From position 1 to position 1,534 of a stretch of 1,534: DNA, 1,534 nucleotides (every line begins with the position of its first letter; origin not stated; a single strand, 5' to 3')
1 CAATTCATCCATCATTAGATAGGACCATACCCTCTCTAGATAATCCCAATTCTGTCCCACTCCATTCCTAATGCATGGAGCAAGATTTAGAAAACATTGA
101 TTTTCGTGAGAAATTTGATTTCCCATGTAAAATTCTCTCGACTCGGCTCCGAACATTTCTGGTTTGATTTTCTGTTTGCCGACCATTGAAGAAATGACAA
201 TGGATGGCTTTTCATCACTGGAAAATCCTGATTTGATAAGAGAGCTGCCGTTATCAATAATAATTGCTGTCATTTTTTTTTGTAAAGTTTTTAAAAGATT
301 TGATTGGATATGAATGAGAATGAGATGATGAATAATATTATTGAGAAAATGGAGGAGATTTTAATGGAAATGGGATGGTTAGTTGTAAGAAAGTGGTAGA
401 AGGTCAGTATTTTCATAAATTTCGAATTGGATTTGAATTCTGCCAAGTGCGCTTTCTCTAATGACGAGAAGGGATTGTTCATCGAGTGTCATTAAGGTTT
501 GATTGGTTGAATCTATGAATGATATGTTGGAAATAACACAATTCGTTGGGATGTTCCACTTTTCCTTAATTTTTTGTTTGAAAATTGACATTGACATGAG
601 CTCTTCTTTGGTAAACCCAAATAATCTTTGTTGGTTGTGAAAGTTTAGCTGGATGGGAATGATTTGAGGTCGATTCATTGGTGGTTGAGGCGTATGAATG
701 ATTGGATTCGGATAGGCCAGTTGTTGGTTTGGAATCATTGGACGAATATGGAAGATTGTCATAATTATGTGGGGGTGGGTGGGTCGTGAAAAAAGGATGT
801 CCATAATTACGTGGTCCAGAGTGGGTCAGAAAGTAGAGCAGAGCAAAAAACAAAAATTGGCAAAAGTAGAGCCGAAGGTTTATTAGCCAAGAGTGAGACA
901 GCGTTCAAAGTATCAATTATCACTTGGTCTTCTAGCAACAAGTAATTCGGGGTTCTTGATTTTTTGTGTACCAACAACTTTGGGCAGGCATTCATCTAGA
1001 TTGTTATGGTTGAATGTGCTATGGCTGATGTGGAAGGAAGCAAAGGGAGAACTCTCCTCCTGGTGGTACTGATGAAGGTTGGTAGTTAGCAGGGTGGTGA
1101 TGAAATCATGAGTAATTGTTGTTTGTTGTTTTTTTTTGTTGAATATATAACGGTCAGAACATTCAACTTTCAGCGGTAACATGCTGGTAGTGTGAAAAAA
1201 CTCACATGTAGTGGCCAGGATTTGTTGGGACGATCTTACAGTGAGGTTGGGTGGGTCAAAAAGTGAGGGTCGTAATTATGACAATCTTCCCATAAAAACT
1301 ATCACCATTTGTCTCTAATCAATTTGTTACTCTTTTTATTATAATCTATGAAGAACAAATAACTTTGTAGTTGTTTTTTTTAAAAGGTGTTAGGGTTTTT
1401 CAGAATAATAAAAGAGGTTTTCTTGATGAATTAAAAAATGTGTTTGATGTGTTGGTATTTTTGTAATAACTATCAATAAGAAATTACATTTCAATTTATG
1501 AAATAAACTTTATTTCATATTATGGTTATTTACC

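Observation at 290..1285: About 1 kb of noncoding DNA with strong G>C strand asymmetry that leaves the ARP6-sense strand nearly stop-free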

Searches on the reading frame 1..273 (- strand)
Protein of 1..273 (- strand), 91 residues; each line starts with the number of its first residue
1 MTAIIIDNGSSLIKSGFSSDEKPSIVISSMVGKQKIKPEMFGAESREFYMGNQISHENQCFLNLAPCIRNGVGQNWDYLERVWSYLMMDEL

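Call 6: search_protein_families(library=pfam, proteins=[window:1-273:-], max_evalue=1)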
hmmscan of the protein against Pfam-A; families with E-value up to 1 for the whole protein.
window:1-273:- (91 aa): 1 family
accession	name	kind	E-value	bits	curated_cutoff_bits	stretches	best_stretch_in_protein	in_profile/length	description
PF00022.25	Actin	-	3.4e-16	59.3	27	1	2-91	5-88/410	Actin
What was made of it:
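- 1..273 (-): First 91 codons of an actin-family protein, with ATG at 273-271. The 'ARP6' label is not verified. Pfam Actin E=3.4e-16 (call 6).
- On ARP6 (label given to 1-273): The only Pfam hit is the general Actin family (call 6).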

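Call 10: find_homologous_proteins(query=window:1-273:-, max_evalue=0.00001)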
Query window:1-273:-: no candidate shares three 5-residue words with the query. No homologue found.
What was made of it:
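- On ARP6 (label given to 1-273): The word-index search found no homologue (call 10).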

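Call 14: search_solved_structures(query=window:1-273:-, max_evalue=0.001)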
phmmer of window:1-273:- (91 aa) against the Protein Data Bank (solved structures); distinct sequences matched with E-value up to 0.001: 124 (the best 60 are shown).
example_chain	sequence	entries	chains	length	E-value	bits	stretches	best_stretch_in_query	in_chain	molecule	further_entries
8ccn_A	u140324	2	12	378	1.6e-15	60.4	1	2-91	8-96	Actin-2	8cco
9e5c_6f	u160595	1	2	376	4e-15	59.2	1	2-91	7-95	Actin A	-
4cbx_A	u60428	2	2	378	1.4e-14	57.4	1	3-91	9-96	ACTIN-2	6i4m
8c47_A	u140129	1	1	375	3e-14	56.4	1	2-91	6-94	Actin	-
7q8b_A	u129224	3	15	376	3e-14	56.4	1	2-91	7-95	Actin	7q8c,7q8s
9y6s_6l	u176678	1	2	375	4.2e-14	55.9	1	3-91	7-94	Actin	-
5nog_A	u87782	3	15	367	1.5e-13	54.1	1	2-91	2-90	Cardiac muscle alpha actin 1 | Actin, alpha skeletal muscle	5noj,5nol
8q4g_A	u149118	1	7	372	1.5e-13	54.1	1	2-91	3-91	Actin, alpha cardiac muscle 1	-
8zb7_B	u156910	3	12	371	1.5e-13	54.1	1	2-91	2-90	Actin, alpha cardiac muscle 1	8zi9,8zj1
5ypu_A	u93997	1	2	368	1.6e-13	54.1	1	2-91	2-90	Actin, alpha skeletal muscle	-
8zbk_B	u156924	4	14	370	1.6e-13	54.1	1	2-91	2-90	Actin, alpha cardiac muscle 1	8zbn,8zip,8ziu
8uz0_J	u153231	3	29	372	1.6e-13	54.1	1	2-91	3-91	Actin, alpha skeletal muscle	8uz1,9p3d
8dmy_A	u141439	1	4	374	1.6e-13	54.1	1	2-91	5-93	Actin, alpha cardiac muscle 1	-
9bph_A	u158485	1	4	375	1.6e-13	54.1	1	2-91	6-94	Actin, alpha cardiac muscle 1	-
2gwj_A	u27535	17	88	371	1.6e-13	54.1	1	2-91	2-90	Actin, alpha skeletal muscle | Actin, alpha skeletal muscle, intermediate form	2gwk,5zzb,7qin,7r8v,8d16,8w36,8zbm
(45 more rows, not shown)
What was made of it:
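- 1..273 (-): The best PDB matches are conventional actins at E about 1e-15 (call 14).
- On ARP6 (label given to 1-273): The top 60 PDB matches are all conventional actins (call 14).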

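Call 18: find_related_loci(query=window:1-273:-, collection=metagenome_contigs, flank=10000)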
Query window:1-273:- (91 aa) in metagenome_contigs; peptide patterns used: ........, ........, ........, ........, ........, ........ (x = any residue, [..] = any of these).
258 stretches matched a pattern, but none encodes a relative of the query by tblastn (E <= 1e-3).
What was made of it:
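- Tried and rejected: Metagenome scan with the actin-like fragment (call 18): nothing.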

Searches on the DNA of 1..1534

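Call 4: search_rna_families(source=window, threshold=evalue, max_evalue=10, show_alignments=3)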
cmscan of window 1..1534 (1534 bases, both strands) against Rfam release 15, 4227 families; matches with E-value up to 10: 7.
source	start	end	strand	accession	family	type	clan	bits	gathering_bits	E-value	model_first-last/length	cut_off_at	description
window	549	630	-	RF01871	MALAT1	Gene; lncRNA;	-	21.2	70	6.4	1-95/95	no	Metastasis associated lung adenocarcinoma transcript 1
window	1346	1413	-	RF02059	STnc50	Gene; sRNA;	-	20.2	55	2.3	1-84/84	no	Salmonella enterica sRNA STnc40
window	199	245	+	RF02475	GlsR6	Gene; snRNA; snoRNA; CD-box;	-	18.5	75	0.2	1-59/59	no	Small nucleolar RNA GlsR6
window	1480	1534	-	RF02515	AfaR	Gene; sRNA;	-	16.2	100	6.7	175-234/234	5'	AfaR small RNA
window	1492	1518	-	RF03803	MIR1886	Gene; miRNA;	-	16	62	9.2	1-52/52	no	MIR1886 microRNA precursor family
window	1051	1191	+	RF02175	SMAD5-AS1_3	Gene; lncRNA;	-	12.7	60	6.4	1-125/125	no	SMAD5 antisense RNA 1 conserved region 3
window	982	1043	-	RF01973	H19_2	Gene; lncRNA;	-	11.6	50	6.8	1-69/69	no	H19 conserved region 2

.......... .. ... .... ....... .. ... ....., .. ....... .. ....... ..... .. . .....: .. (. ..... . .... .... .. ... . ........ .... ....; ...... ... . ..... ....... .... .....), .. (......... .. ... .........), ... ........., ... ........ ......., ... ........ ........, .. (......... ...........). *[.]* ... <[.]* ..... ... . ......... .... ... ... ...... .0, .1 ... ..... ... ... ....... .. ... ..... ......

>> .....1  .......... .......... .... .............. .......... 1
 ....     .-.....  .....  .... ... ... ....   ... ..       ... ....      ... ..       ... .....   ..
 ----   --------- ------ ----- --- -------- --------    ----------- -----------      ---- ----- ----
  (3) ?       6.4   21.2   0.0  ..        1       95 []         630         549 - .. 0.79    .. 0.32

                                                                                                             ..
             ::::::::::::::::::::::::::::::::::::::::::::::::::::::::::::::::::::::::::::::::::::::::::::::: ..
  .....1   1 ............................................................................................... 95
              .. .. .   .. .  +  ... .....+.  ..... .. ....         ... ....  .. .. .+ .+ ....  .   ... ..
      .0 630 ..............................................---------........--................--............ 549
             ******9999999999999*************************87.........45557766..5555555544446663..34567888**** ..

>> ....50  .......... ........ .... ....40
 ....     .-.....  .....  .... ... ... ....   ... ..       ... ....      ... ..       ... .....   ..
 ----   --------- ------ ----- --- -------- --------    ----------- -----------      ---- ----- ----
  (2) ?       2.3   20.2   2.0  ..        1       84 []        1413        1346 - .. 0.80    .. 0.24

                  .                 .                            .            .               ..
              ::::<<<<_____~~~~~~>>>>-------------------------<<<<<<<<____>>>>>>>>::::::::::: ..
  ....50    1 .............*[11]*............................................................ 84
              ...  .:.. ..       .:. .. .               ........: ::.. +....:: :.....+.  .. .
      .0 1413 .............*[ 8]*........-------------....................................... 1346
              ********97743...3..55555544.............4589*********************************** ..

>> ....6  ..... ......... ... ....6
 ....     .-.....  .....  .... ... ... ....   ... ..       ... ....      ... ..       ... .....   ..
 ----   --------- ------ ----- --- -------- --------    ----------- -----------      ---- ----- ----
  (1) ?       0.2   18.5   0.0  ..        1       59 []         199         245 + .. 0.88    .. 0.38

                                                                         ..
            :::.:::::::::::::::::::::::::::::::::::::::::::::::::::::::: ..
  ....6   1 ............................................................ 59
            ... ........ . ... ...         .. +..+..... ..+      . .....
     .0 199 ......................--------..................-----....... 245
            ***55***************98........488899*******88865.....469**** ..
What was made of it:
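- On Structured noncoding RNA: Rfam's best E is 0.2, far below gathering scores (call 4).
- Rfam gave nothing below E=0.2 (call 4).
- Tried and rejected: Rfam scan at E<=10 (call 4): only chance hits.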

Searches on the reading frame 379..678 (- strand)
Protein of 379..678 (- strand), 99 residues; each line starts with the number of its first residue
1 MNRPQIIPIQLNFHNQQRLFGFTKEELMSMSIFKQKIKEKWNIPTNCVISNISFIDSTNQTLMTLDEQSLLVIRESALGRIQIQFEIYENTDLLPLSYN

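Call 54: search_protein_families(library=pfam, proteins=[window:382-624:-], max_evalue=10)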
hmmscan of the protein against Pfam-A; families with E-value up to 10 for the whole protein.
seq(81 aa): 0 families

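Call 72: find_encoding_contigs(protein=window:379-678:-, flank=10000)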
Protein window:379-678:- (99 aa): no gene with exactly this product is on record in the collection.

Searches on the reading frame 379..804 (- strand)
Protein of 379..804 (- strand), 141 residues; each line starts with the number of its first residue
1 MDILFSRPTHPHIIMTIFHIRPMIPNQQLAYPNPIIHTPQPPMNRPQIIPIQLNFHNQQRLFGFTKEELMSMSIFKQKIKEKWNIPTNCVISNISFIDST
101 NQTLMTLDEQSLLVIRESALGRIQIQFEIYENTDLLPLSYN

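Call 6: search_protein_families(library=pfam, proteins=[window:379-804:-], max_evalue=1)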
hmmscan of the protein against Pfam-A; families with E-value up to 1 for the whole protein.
window:379-804:- (141 aa): 0 families

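Call 8: find_encoding_contigs(protein=window:379-804:-, flank=10000, max_places=6)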
Protein window:379-804:- (141 aa): no gene with exactly this product is on record in the collection.

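Call 17: search_protein_representatives(protein=window:379-804:-)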
Query: 141 residues. Proteins with E-value up to 0.001 (for the whole library): 0; up to 1e-10: 0; up to 1e-30: 0. The best 0 are listed.
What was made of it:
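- An exhaustive phmmer search with the 141-aa ORF found nothing (call 17), although the later hit shows a 97% relative exists.
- Tried and rejected: Exhaustive phmmer of the 141-aa ORF against 1.84 billion representatives (call 17): zero hits.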

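Call 36: search_solved_structures(query=window:382-804:-, max_evalue=5)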
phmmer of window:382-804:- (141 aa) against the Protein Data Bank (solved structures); distinct sequences matched with E-value up to 5: 1.
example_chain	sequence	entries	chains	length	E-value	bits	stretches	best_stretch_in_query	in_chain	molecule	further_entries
8b6f_BQ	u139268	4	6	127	0.49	13.5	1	35-72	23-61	NADH dehydrogenase [ubiquinone] 1 beta subcomplex subunit 4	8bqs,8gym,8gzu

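Call 39: predict_structure(protein=window:382-804:-)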
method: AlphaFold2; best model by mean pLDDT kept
length: 141 residues; sequences in the alignment: 1
mean_pLDDT: 51.5   pTM: 0.39
mean pLDDT of the five models: 51.5, 50.7, 48.8, 46.7, 45.4
residues with pLDDT >= 90: 0; 70-90: 21; 50-70: 48; < 50: 72
segments of 3 or more residues with pLDDT < 50: 1-42, 44-46, 54-60, 110-119, 134-141
pLDDT, mean of each block of 10 residues (from residue 1): 35 34 37 40 48 44 57 72 72 69 62 44 62 46 33
secondary structure, 60 per line:
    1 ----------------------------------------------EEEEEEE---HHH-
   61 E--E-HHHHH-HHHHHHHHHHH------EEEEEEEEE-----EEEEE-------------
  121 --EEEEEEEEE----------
elements in order: E47-53 H66-70 H72-82 E89-97 E103-107 E123-131
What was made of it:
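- On Beta-grasp fold (PB1 / RA / ubiquitin-like): pLDDT is 57-72 over ORF residues 61-110 (call 39).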

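Call 42: fold_search(model_id=the predicted structure, library=pdb)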
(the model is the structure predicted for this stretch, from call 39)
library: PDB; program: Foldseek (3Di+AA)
matches with E <= 10: 288; with E <= 0.001: 0
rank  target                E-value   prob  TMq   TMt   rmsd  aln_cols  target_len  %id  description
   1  1wgy_MODEL_1_A        5.3e-01  0.23  0.28  0.34   8.9        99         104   17  RA domain of guanine nucleotide exchange factor for Rap1 (released 2004-11-28)
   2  5uz9_MODEL_1_B        6.3e-01  0.10  0.21  0.11  15.1       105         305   10  Cryo EM structure of anti-CRISPRs, AcrF1 and AcrF2, bound to type I-F crRNA-guided CRISPR surveillance complex (released 2017-04-26)
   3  5tth_A                6.3e-01  0.06  0.12  0.03  15.6        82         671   12  Heterodimeric SpyCatcher/SpyTag-fused zebrafish TRAP1 in ATP/ADP-hybrid state (released 2017-08-23)
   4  6vqw_C                1.1e+00  0.08  0.22  0.13  15.0       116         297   11  Type I-F CRISPR-Csy complex with its inhibitor AcrF8 (released 2020-03-11)
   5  9ejl_B                1.4e+00  0.33  0.28  0.09   7.4        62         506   10  Lgl2 bound to the aPKCiota-Par6B complex in nucleotide-free form. Conformation with visible head sub-complex. (released 2025-07-02)
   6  2xgp_A                1.5e+00  0.06  0.18  0.08   8.9       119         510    8  Yeast DNA polymerase eta in complex with C8-2-acetylaminofluorene containing DNA (released 2010-11-03)
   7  7m7p_A                1.6e+00  0.05  0.20  0.10   8.3       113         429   14  Human DNA Pol eta S113A with dA-ended primer and dAMPNPP (released 2021-06-02)
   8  8eve_A                1.6e+00  0.04  0.19  0.10   8.7       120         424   10  HUMAN DNA POLYMERASE ETA INSERTION COMPLEX (released 2023-08-02)
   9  3k1t                  1.7e+00  0.08  0.22  0.10   8.6       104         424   12  Crystal structure of Putative gamma-glutamylcysteine synthetase (YP_546622.1) from METHYLOBACILLUS FLAGELLATUS KT at 1.9 (released 2009-11-03)
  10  4j9o_A                1.7e+00  0.07  0.22  0.12   7.7       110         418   15  Human DNA polymerase eta-DNA ternary complex: primer extension after a T:G mispair (released 2013-05-01)
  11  1jih_A                1.7e+00  0.05  0.18  0.08   8.6       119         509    7  Yeast DNA Polymerase ETA (released 2002-01-09)
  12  4yqw_A                1.7e+00  0.04  0.19  0.10   8.7       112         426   13  Mutant Human DNA Polymerase Eta Q38A/R61A Inserting dCTP Opposite Template G (released 2015-05-13)
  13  1t5e_A                1.8e+00  0.03  0.12  0.09  11.7        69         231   16  The structure of MexA (released 2004-05-18)
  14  5fr6                  1.9e+00  0.18  0.27  0.40   4.3        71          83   13  The structure of polycomb ULD complex (released 2016-11-16)
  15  6v8p_G                1.9e+00  0.08  0.21  0.25  10.4        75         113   13  Structure of DNA Polymerase Zeta (Apo) (released 2020-08-19)
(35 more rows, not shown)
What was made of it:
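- On Beta-grasp fold (PB1 / RA / ubiquitin-like): Foldseek E is at least 0.5 (call 42).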

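Call 70: find_encoding_contigs(protein=window:379-762:-, flank=10000)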
Protein window:379-762:- (127 aa): no gene with exactly this product is on record in the collection.

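Call 71: find_encoding_contigs(protein=window:379-738:-, flank=10000)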
Protein window:379-738:- (119 aa): no gene with exactly this product is on record in the collection.

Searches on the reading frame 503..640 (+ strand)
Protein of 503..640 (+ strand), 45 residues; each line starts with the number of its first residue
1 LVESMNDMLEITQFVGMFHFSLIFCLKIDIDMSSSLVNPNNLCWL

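Call 76: search_protein_families(library=pfam, proteins=[window:503-640:+], max_evalue=1)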
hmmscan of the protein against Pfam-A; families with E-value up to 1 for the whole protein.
window:503-640:+ (45 aa): 1 family
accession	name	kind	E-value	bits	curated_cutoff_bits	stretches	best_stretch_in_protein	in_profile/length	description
PF25619.1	PhiKZ_gp119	-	0.099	13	27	1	2-35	34-65/177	Bacteriophage PhiKZ vertex-binding protein gp119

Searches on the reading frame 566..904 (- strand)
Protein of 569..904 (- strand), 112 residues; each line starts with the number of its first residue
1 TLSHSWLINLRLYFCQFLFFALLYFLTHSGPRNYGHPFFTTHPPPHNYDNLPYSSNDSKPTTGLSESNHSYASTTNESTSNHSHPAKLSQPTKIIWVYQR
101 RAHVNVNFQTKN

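Call 6: search_protein_families(library=pfam, proteins=[window:566-853:-], max_evalue=1)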
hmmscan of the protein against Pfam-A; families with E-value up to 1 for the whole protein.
window:566-853:- (95 aa): 0 families

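Call 38: search_solved_structures(query=window:569-904:-, max_evalue=5)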
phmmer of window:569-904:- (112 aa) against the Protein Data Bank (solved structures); distinct sequences matched with E-value up to 5: 1.
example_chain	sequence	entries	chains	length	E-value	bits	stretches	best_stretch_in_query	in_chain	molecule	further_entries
4v8m_BX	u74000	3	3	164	1.1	12.5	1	63-109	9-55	60S RIBOSOMAL PROTEIN L23A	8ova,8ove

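Call 54: search_protein_families(library=pfam, proteins=[window:569-904:-], max_evalue=10)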
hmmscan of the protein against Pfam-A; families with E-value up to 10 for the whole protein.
window:569-904:- (112 aa): 0 families

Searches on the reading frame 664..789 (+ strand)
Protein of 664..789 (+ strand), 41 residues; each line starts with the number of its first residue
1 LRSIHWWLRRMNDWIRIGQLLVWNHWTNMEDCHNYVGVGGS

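Call 76: search_protein_families(library=pfam, proteins=[window:664-789:+], max_evalue=1)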
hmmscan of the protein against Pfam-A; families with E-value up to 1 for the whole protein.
window:664-789:+ (41 aa): 1 family
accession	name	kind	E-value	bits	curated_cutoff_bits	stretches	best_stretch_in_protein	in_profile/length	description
PF24874.1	Piezo_THU9_anchor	-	0.051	13.4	28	1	6-36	159-189/238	Piezo, THU9 and anchor domain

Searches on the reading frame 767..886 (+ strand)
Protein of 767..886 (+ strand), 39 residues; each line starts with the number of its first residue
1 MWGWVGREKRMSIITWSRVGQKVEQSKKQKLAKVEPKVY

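Call 76: search_protein_families(library=pfam, proteins=[window:767-886:+], max_evalue=1)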
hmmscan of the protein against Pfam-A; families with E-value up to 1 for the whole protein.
window:767-886:+ (39 aa): 1 family
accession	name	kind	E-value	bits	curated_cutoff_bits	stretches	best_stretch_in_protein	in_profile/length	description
PF02337.22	Gag_p10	-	0.047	14.1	23.9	1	4-38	38-73/85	Retroviral GAG p10 protein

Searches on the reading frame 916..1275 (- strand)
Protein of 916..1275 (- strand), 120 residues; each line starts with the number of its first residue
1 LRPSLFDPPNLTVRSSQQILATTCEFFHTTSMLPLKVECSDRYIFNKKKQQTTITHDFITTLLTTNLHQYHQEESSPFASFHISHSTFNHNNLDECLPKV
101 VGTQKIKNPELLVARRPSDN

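Call 24: find_homologous_proteins(query=window:916-1275:-, max_evalue=0.01)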
Query window:916-1275:-: no candidate shares three 5-residue words with the query. No homologue found.
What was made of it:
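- Tried and rejected: Word-index homologue searches with the actin-like fragment (call 10) and with 916-1275 (call 24): nothing.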

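Call 37: search_solved_structures(query=window:916-1275:-, max_evalue=5)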
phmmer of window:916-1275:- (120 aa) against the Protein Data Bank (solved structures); distinct sequences matched with E-value up to 5: 3.
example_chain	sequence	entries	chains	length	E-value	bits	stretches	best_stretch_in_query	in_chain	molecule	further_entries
6qwn_A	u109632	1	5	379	0.58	13.6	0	83-109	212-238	Pollen-specific leucine-rich repeat extensin-like protein 1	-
6tme_A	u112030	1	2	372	0.58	13.6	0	84-111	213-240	Pollen-specific leucine-rich repeat extensin-like protein 1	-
6lj9_B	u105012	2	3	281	0.64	13.5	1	46-85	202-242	Cysteine protease S273R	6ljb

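Call 47: predict_structure(protein=window:916-1275:-)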
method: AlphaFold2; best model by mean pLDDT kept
length: 120 residues; sequences in the alignment: 1
mean_pLDDT: 34.6   pTM: 0.25
mean pLDDT of the five models: 34.6, 33.1, 31.0, 29.4, 28.8
residues with pLDDT >= 90: 0; 70-90: 0; 50-70: 1; < 50: 119
segments of 3 or more residues with pLDDT < 50: 1-62, 64-120
pLDDT, mean of each block of 10 residues (from residue 1): 30 31 36 36 29 39 46 37 36 37 29 28
secondary structure, 60 per line:
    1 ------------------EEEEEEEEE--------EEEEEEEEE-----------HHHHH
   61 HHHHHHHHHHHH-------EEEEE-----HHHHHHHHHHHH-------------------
elements in order: E19-27 E36-44 H56-72 E80-84 H90-101
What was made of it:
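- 768..1272 (.): The 505-nt interior between the arms. GC is 42.6% and G149 to C66. It holds open minus-strand stretches 1275->916 (extending just past the interior) and 995->810. It has no homologue. The AlphaFold2 model of 916-1275 has pLDDT 34.6 (call 47).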

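Call 54: search_protein_families(library=pfam, proteins=[window:916-1275:-], max_evalue=10)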
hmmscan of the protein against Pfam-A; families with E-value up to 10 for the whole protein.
window:916-1275:- (120 aa): 1 family
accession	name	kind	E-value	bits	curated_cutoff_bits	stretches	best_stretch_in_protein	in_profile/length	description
PF20050.4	DUF6452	-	0.032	14.8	27.1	1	29-95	22-88/108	Family of unknown function (DUF6452)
